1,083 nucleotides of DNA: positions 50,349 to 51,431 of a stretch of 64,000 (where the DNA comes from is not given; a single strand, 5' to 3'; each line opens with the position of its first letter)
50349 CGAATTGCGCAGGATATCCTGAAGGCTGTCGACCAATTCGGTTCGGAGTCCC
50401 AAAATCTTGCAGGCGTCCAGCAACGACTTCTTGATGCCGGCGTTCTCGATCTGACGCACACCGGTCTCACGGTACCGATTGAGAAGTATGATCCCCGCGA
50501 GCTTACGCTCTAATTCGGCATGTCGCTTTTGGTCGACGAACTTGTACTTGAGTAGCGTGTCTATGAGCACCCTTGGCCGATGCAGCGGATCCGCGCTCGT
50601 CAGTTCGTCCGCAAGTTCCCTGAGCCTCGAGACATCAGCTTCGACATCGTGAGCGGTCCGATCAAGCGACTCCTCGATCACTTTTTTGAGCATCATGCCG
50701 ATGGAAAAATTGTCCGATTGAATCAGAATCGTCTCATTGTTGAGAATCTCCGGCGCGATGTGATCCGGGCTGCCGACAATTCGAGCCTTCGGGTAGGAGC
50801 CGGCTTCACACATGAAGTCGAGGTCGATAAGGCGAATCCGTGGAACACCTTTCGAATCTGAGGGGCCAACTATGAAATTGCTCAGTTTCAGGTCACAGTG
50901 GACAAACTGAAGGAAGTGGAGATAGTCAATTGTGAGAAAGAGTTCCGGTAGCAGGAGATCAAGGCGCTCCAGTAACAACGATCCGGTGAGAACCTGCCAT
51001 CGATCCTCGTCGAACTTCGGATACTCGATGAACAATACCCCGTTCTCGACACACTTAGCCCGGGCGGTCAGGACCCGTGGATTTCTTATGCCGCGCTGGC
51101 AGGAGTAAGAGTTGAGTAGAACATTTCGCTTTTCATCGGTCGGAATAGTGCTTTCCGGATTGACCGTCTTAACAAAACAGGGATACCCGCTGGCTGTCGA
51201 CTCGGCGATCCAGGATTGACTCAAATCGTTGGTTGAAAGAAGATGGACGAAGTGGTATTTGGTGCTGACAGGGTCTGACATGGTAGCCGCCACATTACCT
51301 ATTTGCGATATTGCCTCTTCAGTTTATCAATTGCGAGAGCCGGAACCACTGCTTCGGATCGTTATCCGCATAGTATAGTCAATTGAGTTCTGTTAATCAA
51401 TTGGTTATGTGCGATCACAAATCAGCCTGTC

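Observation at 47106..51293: Giant fusion regulator: Ser/Thr kinase + about 550-aa helical repeat + GAF + sigma54-type AAA+ with a degenerate GAFTGA loop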

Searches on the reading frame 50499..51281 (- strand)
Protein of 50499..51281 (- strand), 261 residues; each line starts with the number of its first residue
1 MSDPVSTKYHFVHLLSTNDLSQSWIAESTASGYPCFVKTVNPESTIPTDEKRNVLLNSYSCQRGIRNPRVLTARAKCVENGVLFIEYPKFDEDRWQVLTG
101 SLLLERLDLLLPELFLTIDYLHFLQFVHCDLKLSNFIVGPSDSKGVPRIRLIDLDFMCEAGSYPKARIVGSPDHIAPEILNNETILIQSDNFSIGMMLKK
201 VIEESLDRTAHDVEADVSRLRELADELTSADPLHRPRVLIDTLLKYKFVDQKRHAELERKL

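Call 48: search_solved_structures(query=window:50499-51281:-, show_alignments=3, max_evalue=0.001)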
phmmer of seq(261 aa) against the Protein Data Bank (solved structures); distinct sequences matched with E-value up to 0.001: 140 (the best 60 are shown).
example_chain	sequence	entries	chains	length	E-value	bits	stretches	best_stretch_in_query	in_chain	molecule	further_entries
1wvw_A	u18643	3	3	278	1.1e-09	41.6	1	61-219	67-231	Death-associated protein kinase 1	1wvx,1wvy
2w4j_A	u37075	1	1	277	1.1e-09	41.5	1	61-219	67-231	DEATH-ASSOCIATED PROTEIN KINASE 1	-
4pf4_A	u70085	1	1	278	1.1e-09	41.5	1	61-219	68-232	Death-associated protein kinase 1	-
2y4p_A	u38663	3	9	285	1.2e-09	41.5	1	61-219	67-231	DEATH-ASSOCIATED PROTEIN KINASE 1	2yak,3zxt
1p4f_A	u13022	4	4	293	1.3e-09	41.4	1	61-219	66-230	Death-associated protein kinase 1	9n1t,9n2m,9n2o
5aut_A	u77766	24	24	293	1.3e-09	41.4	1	61-219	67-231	Death-associated protein kinase 1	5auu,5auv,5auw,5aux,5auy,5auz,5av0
1ig1_A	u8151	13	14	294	1.3e-09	41.4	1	61-219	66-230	death-associated protein kinase | Death-associated protein kinase 1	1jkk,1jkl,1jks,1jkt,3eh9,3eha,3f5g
3f5u_A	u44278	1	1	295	1.3e-09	41.3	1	61-219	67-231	Death-associated protein kinase 1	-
3dfc_B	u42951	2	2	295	1.3e-09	41.3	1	61-219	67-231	Death-associated protein kinase 1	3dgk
3gu4_A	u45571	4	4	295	1.3e-09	41.3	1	61-219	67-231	Death-associated protein kinase 1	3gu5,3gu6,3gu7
9miu_A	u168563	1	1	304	1.4e-09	41.3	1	62-219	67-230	Death-associated protein kinase 1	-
2w4k_A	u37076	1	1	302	1.4e-09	41.3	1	61-219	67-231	DEATH-ASSOCIATED PROTEIN KINASE 1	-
4txc_A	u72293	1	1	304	1.4e-09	41.2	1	62-219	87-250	Death-associated protein kinase 1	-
2xzs_A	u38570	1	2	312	1.5e-09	41.1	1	62-219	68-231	DEATH ASSOCIATED KINASE 1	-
6qn4_A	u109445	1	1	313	1.5e-09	41.1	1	62-219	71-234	Death-associated protein kinase 1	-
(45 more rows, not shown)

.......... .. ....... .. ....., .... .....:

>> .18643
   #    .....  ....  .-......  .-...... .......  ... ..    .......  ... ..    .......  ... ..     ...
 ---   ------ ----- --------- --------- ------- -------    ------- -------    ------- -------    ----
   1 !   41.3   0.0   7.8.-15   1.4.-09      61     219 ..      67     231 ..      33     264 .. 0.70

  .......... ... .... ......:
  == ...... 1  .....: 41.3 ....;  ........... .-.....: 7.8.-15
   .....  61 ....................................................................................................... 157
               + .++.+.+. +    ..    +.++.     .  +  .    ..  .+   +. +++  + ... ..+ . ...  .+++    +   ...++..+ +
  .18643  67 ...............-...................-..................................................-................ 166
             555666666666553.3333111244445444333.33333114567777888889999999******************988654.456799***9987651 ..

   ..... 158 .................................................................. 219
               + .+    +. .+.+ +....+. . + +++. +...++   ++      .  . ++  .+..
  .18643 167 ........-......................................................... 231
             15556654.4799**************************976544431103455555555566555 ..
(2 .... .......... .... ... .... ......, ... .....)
